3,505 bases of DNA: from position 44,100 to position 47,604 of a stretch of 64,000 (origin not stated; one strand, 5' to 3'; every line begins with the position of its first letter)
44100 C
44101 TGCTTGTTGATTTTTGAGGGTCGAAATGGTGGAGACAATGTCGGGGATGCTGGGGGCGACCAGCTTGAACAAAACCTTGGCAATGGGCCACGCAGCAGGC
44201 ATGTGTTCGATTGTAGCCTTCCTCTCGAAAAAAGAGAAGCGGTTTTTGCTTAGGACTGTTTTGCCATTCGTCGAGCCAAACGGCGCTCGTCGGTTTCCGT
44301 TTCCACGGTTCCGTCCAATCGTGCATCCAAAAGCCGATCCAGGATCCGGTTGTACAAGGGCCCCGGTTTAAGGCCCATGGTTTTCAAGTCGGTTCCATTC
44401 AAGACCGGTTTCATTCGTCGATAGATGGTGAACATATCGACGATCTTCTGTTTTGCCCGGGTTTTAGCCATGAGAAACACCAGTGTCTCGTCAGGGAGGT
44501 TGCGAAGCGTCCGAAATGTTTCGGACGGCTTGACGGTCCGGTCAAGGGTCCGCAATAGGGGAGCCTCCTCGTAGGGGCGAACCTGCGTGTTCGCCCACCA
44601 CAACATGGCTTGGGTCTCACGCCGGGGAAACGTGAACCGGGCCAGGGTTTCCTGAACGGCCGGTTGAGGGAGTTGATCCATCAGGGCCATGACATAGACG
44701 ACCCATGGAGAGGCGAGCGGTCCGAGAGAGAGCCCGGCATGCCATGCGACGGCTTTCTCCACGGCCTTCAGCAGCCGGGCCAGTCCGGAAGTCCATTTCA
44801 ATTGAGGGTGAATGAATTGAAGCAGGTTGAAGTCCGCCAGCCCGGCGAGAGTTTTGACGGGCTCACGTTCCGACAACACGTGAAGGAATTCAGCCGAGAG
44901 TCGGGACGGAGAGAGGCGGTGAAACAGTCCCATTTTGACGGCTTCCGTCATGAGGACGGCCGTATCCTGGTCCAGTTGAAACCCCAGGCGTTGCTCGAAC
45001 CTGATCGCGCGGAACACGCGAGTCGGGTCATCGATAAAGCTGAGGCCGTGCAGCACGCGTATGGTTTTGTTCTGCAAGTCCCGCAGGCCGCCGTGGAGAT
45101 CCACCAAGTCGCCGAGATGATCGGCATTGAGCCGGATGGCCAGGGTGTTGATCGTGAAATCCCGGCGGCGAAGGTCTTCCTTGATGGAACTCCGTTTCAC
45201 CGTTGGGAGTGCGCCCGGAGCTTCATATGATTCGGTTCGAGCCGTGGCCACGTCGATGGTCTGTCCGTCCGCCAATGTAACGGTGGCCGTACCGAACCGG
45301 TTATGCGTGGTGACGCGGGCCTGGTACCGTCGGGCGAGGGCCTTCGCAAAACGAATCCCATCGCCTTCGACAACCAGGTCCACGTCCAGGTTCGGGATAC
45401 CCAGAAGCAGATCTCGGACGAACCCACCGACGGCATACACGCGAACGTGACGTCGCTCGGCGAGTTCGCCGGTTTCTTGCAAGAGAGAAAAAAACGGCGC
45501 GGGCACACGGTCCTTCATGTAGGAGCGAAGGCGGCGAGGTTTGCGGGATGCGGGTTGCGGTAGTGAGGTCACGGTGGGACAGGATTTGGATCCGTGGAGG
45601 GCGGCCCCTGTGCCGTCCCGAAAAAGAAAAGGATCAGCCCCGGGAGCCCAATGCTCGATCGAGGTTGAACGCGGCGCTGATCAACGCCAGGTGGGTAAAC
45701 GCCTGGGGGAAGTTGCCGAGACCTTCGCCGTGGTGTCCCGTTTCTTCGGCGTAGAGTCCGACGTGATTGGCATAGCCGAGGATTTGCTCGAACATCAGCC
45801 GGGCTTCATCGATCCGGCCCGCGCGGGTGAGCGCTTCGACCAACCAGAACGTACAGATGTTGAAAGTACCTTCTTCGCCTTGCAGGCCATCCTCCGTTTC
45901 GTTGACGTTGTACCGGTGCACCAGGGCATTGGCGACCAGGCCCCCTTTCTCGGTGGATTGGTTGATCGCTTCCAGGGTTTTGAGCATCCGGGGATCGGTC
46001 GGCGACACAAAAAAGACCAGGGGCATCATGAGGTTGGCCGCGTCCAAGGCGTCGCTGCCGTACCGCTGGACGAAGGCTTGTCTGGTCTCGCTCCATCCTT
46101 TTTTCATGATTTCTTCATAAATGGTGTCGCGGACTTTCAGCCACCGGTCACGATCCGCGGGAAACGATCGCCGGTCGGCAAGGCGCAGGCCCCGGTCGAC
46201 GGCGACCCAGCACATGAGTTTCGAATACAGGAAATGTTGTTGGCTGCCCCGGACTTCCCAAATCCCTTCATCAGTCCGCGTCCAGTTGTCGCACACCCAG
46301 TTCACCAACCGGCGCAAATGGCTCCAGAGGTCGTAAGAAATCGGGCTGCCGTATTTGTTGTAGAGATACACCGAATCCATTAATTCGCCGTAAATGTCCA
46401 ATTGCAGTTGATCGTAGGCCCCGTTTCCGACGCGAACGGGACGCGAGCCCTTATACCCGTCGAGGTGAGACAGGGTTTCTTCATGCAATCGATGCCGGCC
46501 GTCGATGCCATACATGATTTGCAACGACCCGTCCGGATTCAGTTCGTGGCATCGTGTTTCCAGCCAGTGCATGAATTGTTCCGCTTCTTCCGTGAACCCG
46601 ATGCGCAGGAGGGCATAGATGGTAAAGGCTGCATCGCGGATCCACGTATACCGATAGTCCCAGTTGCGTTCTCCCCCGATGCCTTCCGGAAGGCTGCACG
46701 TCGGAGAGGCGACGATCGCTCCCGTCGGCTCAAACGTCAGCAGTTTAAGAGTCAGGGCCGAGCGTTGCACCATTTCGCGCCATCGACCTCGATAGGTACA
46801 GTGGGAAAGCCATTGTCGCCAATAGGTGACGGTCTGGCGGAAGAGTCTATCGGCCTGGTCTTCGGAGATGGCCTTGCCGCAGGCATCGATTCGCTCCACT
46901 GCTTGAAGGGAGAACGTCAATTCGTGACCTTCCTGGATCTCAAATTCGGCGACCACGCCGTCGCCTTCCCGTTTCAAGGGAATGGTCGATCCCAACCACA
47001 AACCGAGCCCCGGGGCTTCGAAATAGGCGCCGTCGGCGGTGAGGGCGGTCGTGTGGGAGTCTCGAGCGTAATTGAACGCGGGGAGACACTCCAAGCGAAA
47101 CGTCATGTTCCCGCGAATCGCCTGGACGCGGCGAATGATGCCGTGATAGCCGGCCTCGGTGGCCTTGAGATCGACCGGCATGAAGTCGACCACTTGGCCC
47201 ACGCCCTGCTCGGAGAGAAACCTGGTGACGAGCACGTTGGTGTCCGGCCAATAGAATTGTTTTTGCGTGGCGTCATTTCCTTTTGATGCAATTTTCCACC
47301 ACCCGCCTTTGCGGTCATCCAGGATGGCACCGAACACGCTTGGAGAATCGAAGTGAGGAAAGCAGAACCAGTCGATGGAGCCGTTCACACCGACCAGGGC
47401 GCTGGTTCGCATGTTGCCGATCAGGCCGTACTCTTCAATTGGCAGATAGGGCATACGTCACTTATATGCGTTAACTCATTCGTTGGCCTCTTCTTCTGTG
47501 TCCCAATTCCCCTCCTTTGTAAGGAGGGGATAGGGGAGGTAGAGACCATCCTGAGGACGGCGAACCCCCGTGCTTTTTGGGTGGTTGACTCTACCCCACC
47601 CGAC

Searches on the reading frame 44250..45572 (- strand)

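Call 80: search_protein_families(library=pfam, proteins=[window:44250-45572:-], max_evalue=0.00001)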
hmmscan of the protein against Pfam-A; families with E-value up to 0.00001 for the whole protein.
window:44250-45572:- (440 aa): 2 families
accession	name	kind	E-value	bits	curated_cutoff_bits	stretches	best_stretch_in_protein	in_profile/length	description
PF01743.26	PolyA_pol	-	5.6e-30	104.7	23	1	45-172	1-126/126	Poly A polymerase head domain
PF12627.12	PolyA_pol_RNAbd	-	6e-08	32.8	22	1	197-258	1-60/64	Probable RNA and SrmB- binding site of polymerase A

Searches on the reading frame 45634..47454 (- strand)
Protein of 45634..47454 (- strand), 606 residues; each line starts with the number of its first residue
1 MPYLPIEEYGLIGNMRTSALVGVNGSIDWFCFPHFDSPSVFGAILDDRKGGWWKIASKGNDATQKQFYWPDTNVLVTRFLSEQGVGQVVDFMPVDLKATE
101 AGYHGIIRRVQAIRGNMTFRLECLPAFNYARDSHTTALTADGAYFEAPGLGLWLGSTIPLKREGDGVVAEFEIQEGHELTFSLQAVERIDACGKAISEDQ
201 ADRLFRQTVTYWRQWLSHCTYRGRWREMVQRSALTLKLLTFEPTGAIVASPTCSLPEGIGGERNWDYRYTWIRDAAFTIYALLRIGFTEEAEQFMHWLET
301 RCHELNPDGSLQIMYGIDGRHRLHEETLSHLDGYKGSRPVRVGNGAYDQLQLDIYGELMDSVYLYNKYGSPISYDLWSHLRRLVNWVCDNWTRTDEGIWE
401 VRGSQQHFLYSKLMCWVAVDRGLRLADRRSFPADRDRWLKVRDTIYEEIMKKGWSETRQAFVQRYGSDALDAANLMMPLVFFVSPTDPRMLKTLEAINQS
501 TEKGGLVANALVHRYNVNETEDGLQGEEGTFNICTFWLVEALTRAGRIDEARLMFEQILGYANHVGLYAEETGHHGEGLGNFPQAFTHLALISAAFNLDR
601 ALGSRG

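Call 80: search_protein_families(library=pfam, proteins=[window:45634-47454:-], max_evalue=0.00001)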
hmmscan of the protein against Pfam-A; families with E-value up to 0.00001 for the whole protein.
window:45634-47454:- (606 aa): 2 families
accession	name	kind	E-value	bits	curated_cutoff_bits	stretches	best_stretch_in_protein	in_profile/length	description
PF00723.27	Glyco_hydro_15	-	3.7e-85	286.8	22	1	225-595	3-426/427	Glycosyl hydrolases family 15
PF19291.4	TREH_N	-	4.8e-14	52.6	23.1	1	5-141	14-140/211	Trehalase-like, N-terminal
